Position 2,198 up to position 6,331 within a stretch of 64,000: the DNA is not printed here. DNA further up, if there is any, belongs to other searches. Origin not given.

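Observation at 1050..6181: Pls/PosA-type membrane NRPS translationally coupled to an M1 peptidase: predicted cationic homopoly(amino acid) synthesis/turnover pair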

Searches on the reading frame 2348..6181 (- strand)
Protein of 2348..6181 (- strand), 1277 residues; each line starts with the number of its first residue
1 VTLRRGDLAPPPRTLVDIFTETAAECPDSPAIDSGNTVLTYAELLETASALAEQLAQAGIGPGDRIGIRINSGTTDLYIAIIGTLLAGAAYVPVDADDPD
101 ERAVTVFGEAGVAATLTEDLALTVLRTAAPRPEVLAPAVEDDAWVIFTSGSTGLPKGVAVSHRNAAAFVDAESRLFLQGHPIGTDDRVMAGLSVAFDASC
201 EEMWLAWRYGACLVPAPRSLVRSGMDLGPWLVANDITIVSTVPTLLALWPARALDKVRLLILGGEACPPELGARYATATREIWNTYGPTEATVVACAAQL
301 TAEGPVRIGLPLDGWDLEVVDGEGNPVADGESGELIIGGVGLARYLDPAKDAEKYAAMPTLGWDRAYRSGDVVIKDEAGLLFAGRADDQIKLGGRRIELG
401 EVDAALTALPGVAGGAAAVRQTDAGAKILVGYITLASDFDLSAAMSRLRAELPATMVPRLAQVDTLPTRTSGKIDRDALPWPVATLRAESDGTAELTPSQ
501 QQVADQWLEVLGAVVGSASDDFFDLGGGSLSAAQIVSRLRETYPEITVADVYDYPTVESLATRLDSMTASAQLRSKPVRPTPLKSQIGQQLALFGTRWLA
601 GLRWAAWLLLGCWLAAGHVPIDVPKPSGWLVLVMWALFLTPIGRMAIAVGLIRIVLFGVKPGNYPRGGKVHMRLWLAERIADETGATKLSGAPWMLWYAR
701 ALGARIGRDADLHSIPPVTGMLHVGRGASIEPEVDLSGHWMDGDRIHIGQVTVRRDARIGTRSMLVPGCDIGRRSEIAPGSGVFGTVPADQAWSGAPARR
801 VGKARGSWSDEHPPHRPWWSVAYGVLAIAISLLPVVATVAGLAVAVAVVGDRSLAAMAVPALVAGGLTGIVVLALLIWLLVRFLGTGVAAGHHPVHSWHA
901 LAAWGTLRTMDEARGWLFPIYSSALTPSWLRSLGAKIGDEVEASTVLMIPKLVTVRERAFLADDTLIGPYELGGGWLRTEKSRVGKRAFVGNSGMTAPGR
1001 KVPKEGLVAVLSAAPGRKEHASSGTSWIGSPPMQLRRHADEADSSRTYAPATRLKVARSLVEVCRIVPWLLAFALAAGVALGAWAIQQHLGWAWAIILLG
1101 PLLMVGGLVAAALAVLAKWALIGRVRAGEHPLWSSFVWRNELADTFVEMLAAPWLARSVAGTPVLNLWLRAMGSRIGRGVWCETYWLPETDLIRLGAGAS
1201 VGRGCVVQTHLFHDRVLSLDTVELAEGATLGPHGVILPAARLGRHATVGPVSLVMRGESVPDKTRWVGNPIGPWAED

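Call 6: search_protein_families(library=pfam, proteins=[window:2348-6181:-], max_evalue=0.01)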
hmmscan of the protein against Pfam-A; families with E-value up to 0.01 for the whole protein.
window:2348-6181:- (1277 aa): 5 families
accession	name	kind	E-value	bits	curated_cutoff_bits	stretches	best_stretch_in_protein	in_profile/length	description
PF00501.34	AMP-binding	-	3.4e-61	207.6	29.9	1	19-344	1-381/384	AMP-binding enzyme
PF00550.31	PP-binding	-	1.7e-13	51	20.8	1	501-564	1-67/67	Phosphopantetheine attachment site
PF00132.30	Hexapep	-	1.2e-07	31.6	27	1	751-784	2-35/36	Bacterial transferase hexapeptide (six repeats)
PF13193.12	AMP-binding_C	-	0.0026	19.1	24.5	0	401-473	1-76/76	AMP-binding enzyme C-terminal domain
PF25087.1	GMPPB_C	-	0.0064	16.6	39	0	723-776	12-64/110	GMPPB C-terminal domain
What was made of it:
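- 4730..6127 (-): Adenylation domain, residues 19-484. Specificity code: D197 A198 E201 S240 I261 G263 T285 V293 V294 K473. Pfam AMP-binding (call 6).
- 4490..4681 (-): Thiolation (carrier) domain, residues 501-564. The phosphopantetheine serine S529 sits in DLGGGS. Pfam PP-binding, E 1.7e-13 (call 6).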

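Call 7: search_protein_families(library=ncbifam, proteins=[window:2348-6181:-], max_evalue=0.01)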
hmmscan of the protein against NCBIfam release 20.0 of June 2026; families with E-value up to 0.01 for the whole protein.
window:2348-6181:- (1277 aa): 108 families (the best 25 are shown)
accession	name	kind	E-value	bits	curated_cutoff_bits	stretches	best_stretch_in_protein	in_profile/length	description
TIGR02353.1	NRPS_term_dom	equivalog_domain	4.3e-210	699.6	423.1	1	589-1271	3-695/695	Pls/PosA family non-ribosomal peptide synthetase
TIGR01733.1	AA-adenyl-dom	subfamily_domain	4.8e-94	315.5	317.4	1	40-413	1-405/409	amino acid adenylation domain-containing protein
NF038078.1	NRPS_MxcG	equivalog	1.1e-92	311.2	2300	1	5-572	448-1049/1442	myxochelin non-ribosomal peptide synthetase MxcG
NF004282.0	PRK05691.1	subfamily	5.2e-81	271.7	4090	1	9-571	1127-1712/4334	non-ribosomal peptide synthase/polyketide synthase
NF047350.1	aureusi_NRPS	equivalog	3.4e-68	229.9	2500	1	10-568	1431-1994/2373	aureusimine non-ribosomal peptide synthetase AusA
NF007605.2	PRK10252.1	equivalog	2.5e-67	227.4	2400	1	10-605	451-1080/1292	enterobactin non-ribosomal peptide synthetase EntF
NF041803.1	NRPS_SolG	exception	7.7e-66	222.4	2200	1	18-563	566-1154/1163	solanimycin non-ribosomal peptide synthetase SolG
NF003417.0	PRK04813.1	subfamily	1.3e-50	172.4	476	1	15-479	5-499/505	D-alanine--poly(phosphoribitol) ligase subunit DltA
TIGR01734.1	D-ala-DACP-lig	equivalog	4.3e-50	170.7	559.85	1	16-479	3-498/504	D-alanine--poly(phosphoribitol) ligase subunit DltA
TIGR03098.1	ligase_PEP_1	hypoth_equivalog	2.2e-48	165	592.35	2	137-479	159-514/517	acyl-CoA ligase (AMP-forming), exosortase A system-associated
NF004837.0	PRK06187.1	subfamily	4.4e-39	134.1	476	2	125-479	155-518/531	long-chain-fatty-acid--CoA ligase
TIGR03443.1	alpha_am_amid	equivalog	2.7e-37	127.7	1030.1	3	447-571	789-924/1390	L-aminoadipate-semialdehyde dehydrogenase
NF005858.0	PRK07787.1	subfamily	9e-34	116.7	575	1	24-479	12-468/471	acyl-CoA synthetase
NF004822.0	PRK06178.1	equivalog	1.6e-28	99.7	782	2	304-479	389-563/571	acyl-CoA synthetase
NF004114.0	PRK05605.1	equivalog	5.1e-28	97.7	766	2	134-477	215-563/575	long-chain-fatty-acid--CoA ligase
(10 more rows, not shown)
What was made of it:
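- On Pls-type epsilon-poly-L-lysine synthetase (Pls/PosA family NRPS): 699.6 bits against a cutoff of 423.1, covering profile positions 3-695 of 695 (call 7).
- Checked: NCBIfam: TIGR02353, Pls/PosA terminal domain, 699.6 bits against a cutoff of 423.1, covering residues 589-1271 (call 7).
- TIGR02353 scores 699.6 bits against a cutoff of 423.1 (call 7).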

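Call 8: find_homologous_proteins(query=window:2348-6181:-, max_evalue=1e-10)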
Query window:2348-6181:- (1277 aa): 7976 proteins with E <= 1e-10 among 8000 candidates; the best 120 are listed.
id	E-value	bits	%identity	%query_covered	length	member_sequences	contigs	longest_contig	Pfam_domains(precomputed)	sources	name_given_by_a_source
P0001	0.0e+0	2852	100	100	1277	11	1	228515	PF00550.32,PF00132.31,PF00501.35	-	-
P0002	0.0e+0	2134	75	100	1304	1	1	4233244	PF00550.32,PF00132.31,PF00501.35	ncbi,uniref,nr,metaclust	ncbi:Pls/PosA family non-ribosomal peptide synthetase [Luteipulveratus halotolerans]|uniref:Amino ac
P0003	0.0e+0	2132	75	100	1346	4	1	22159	PF00550.32,PF00132.31,PF00501.35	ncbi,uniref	ncbi:Pls/PosA family non-ribosomal peptide synthetase [Luteipulveratus flavus]|uniref:Pls/PosA famil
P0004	0.0e+0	2091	73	100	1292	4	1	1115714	PF00550.32,PF00132.31,PF00501.35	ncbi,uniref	ncbi:Pls/PosA family non-ribosomal peptide synthetase [Flexivirga meconopsidis]|uniref:Pls/PosA fami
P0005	0.0e+0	2090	73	100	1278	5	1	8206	PF00550.32,PF00132.31,PF00501.35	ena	-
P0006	0.0e+0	2081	73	100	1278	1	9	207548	PF00550.32,PF00132.31,PF00501.35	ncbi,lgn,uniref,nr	ncbi:MAG TPA: Pls/PosA family non-ribosomal peptide synthetase [Flexivirga sp.]|uniref:Pls/PosA fami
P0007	0.0e+0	2081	72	100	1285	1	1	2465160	PF00550.32,PF00132.31,PF00501.35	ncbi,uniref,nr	ncbi:Pls/PosA family non-ribosomal peptide synthetase [Rudaeicoccus suwonensis]|uniref:Non-ribosomal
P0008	0.0e+0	2081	73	100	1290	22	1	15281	PF00550.32,PF00132.31,PF00501.35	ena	-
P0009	0.0e+0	2077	73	100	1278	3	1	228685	PF00550.32,PF00132.31,PF00501.35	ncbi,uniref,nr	ncbi:Pls/PosA family non-ribosomal peptide synthetase [Flexivirga caeni]|uniref:Pls/PosA family non-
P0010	0.0e+0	2071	73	100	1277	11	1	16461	PF00550.32,PF00132.31,PF00501.35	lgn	-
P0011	0.0e+0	2069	72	100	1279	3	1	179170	PF00550.32,PF00132.31,PF00501.35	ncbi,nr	ncbi:amino acid adenylation domain-containing protein [Yimella sp. cx-573]|nr:amino acid adenylation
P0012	0.0e+0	2064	73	100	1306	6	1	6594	PF00550.32,PF00132.31,PF00501.35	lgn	-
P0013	0.0e+0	2063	73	100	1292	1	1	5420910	PF00550.32,PF00132.31,PF00501.35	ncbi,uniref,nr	ncbi:Pls/PosA family non-ribosomal peptide synthetase [Luteipulveratus mongoliensis]|uniref:Amino ac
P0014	0.0e+0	2055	72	100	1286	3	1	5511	PF00550.32,PF00132.31,PF00501.35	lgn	-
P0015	0.0e+0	1858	66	100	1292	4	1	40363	PF00550.32,PF00132.31,PF00501.35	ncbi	ncbi:MAG: non-ribosomal peptide synthetase [Marmoricola sp.]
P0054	0.0e+0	1773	65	100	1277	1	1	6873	PF00550.32,PF00132.31,PF00501.35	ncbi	ncbi:MAG: Pls/PosA family non-ribosomal peptide synthetase [Nocardioides sp.]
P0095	0.0e+0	1758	64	99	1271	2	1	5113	PF00550.32,PF00132.31,PF00501.35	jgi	jgi:non-ribosomal peptide synthetase-like protein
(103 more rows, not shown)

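Call 9: search_solved_structures(query=window:2348-6181:-, max_evalue=0.00001, show_alignments=0)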
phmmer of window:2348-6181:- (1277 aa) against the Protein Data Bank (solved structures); distinct sequences matched with E-value up to 0.00001: 165 (the best 60 are shown).
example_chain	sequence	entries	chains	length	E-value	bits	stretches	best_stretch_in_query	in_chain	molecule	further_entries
7wew_A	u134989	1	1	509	2.6e-182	611.9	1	9-484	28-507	Epsilon-poly-L-lysine synthase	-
6mfz_A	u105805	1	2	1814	2.2e-119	403.5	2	9-565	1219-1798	Linear gramicidin synthase subunit A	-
9be3_A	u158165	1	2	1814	5.5e-119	402.2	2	9-565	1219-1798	Linear gramicidin synthase subunit A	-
9meh_A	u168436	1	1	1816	5.5e-119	402.1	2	9-565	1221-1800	Linear gramicidin synthase subunit A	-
9be4_A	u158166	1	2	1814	2.2e-118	400.2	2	9-565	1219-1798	Linear gramicidin synthase subunit A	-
6mfy_A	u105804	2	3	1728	9.4e-105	355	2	5-579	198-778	Linear gramicidin synthase subunit A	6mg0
8xjz_C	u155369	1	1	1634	9.3e-101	341.8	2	10-479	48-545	Peptide synthetase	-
4zxh_A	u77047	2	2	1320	4.8e-68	233.4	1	24-561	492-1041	ABBFA_003403 | Tyrocidine synthetase 3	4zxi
8jbr_A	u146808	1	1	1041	2.9e-67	230.8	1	14-566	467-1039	McyA protein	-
5u89_A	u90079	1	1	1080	4.4e-67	230.2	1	11-587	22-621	Amino acid adenylation domain protein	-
9bfd_A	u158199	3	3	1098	5.1e-64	220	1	14-570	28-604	Tyrocidine synthase 1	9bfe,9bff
5ja1_A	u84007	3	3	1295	5.7e-64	219.9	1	10-614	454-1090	Enterobactin synthase component F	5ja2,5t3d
7ly4_E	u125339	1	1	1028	2e-61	211.5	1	11-571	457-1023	BmdB, bacillamide NRPS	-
7ly7_A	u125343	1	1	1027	2.2e-61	211.3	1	11-571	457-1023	BmdB, Bacillamide NRPS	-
7xbs_A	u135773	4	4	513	1.5e-59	205.3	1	11-479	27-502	CmnG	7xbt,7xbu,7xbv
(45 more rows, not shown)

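Call 23: find_related_loci(query=A1, collection=genome_contigs, flank=6000)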
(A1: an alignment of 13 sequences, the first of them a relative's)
Query A1 (1277 aa) in genome_contigs; peptide patterns used: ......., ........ (x = any residue, [..] = any of these).
600 stretches matched a pattern (row limit reached: there are more); 496 encode a relative of the query (tblastn E <= 1e-3); the best 80 are kept; 80 distinct loci.
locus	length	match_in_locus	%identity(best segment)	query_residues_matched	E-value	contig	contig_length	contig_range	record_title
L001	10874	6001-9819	66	1-1274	0e+0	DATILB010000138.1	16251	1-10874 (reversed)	MAG TPA_asm: Nocardioidaceae bacterium isolate SMAG_U15733 k141_174177, whole genome shotgun sequence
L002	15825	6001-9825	64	2-1276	0e+0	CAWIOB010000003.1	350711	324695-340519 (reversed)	MAG: uncultured Actinomycetota bacterium isolate MFD05442.bin.2.80 genome assembly, contig: contig_14382, whole genome s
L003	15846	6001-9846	63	1-1277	0e+0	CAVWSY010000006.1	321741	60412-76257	MAG: uncultured Actinomycetota bacterium isolate MFD05442.bin.1.76 genome assembly, contig: contig_35300, whole genome s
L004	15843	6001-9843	63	1-1277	0e+0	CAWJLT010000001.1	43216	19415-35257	MAG: uncultured Actinomycetota bacterium isolate MFD02581.bin.1.1 genome assembly, contig: contig_102359, whole genome s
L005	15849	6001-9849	62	2-1277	0e+0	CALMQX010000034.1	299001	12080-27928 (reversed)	MAG TPA_asm: uncultured Tetrasphaera sp. isolate SRR5166508_bin.26_CONCOCT_v1.1_MAG genome assembly, contig: ERZ795067.4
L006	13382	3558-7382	63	3-1276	0e+0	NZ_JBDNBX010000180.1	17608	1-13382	MAG: Nocardioides sp. isolate SRSW3.bin.5 k97_995878, whole genome shotgun sequence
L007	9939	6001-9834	64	3-1276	0e+0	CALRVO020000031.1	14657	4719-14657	MAG: Sphingomonas paucimobilis isolate JJ-M10D5-90-4-mx-bin640 genome assembly, contig: VK-R917-2-C151, whole genome sho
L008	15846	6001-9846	62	3-1274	0e+0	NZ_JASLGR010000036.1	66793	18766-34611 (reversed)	MAG: Nocardioides sp. isolate SHSU.bins.477 k141_3855271, whole genome shotgun sequence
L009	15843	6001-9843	64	1-1277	0e+0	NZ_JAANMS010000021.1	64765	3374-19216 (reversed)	Nocardioides sp. IC4_145 NODE_21_length_64765_cov_35.831662, whole genome shotgun sequence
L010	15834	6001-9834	62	1-1277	0e+0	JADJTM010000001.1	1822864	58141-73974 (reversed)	MAG: Micropruina sp. isolate Hirt_18-Q3-R61-65_BAT3C.279 tig00000877-10-18208470, whole genome shotgun sequence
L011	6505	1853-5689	61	3-1274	0e+0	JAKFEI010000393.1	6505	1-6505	MAG: Nocardioides sp. isolate LC069 contig-124_10370, whole genome shotgun sequence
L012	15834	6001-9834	62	6-1277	0e+0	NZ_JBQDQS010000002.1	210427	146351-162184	MAG: Brachybacterium sp. isolate AOP3_F2_surf _bin _9 AOP3_F2_surf.bin.9_2, whole genome shotgun sequence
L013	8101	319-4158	63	1-1277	0e+0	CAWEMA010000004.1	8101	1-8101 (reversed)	MAG: uncultured Actinomycetota bacterium isolate MFD05674.bin.1.229 genome assembly, contig: contig_161874, whole genome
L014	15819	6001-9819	63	3-1274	0e+0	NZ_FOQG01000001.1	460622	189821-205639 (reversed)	Nocardioides psychrotolerans strain CGMCC 1.11156, whole genome shotgun sequence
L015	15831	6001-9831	64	1-1276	0e+0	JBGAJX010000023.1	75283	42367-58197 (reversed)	MAG: Marmoricola sp. isolate MAG_AAO_H125.61 AAOH125-61_opera_contig_1119, whole genome shotgun sequence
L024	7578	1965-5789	64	3-1277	0e+0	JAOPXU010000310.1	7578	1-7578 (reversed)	MAG: Nocardioides sp. isolate RYN_209 scaffold_1170302, whole genome shotgun sequence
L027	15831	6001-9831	61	6-1277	0e+0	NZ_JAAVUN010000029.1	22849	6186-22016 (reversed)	Kocuria subflava strain YIM 13062 Scaffold29, whole genome shotgun sequence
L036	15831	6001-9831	62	1-1277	0e+0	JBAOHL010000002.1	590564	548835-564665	MAG: Dermatophilaceae bacterium isolate AS_Ams2_Bin16 np1-np2_contig_17849, whole genome shotgun sequence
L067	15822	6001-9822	63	3-1277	0e+0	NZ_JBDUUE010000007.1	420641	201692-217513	Nocardioides sp. C4-1 contig7, whole genome shotgun sequence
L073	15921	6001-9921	58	14-1277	0e+0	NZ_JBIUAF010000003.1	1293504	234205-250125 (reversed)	Nocardia sp. NPDC052566 NPDC052566_374_D5.ctg-0003, whole genome shotgun sequence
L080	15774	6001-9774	58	13-1277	0e+0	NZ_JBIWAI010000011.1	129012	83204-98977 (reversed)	Amycolatopsis sp. NPDC098790 NPDC098790_270_F1.ctg-0011, whole genome shotgun sequence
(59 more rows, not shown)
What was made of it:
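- The operon is near-universal across Nocardioides, Rhodococcus, Nocardia, Mycobacterium and others (call 23), which is unusual for a specialised antibiotic.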

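Call 52: find_encoding_contigs(protein=P0001, flank=10000, max_places=2)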
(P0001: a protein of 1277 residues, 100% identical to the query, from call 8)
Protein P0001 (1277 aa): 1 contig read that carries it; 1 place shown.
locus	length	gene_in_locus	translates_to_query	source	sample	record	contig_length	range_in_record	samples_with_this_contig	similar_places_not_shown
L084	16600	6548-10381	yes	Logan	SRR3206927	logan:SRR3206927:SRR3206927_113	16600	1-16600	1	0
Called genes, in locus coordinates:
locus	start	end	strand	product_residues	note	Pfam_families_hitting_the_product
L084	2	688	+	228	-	?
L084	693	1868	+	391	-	PF23539:DUF7134 (weak), PF07730:HisKA_3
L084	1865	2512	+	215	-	PF00072:Response_reg, PF00196:GerE, PF08281:Sigma70_r4_2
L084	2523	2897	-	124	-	-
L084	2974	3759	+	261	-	PF00005:ABC_tran, PF02463:SMC_N (faint), PF13304:AAA_21 (faint)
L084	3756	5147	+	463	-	PF02687:FtsX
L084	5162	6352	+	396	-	-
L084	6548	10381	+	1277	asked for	PF00501:AMP-binding, PF00550:PP-binding, PF00132:Hexapep (faint)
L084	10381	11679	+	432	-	PF17900:Peptidase_M1_N, PF01433:Peptidase_M1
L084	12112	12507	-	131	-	PF01850:PIN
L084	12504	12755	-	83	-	PF07704:PSK_trans_fac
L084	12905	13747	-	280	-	PF00535:Glycos_transf_2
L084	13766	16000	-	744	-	PF13231:PMT_2, PF24878:YkcB_C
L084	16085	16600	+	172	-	?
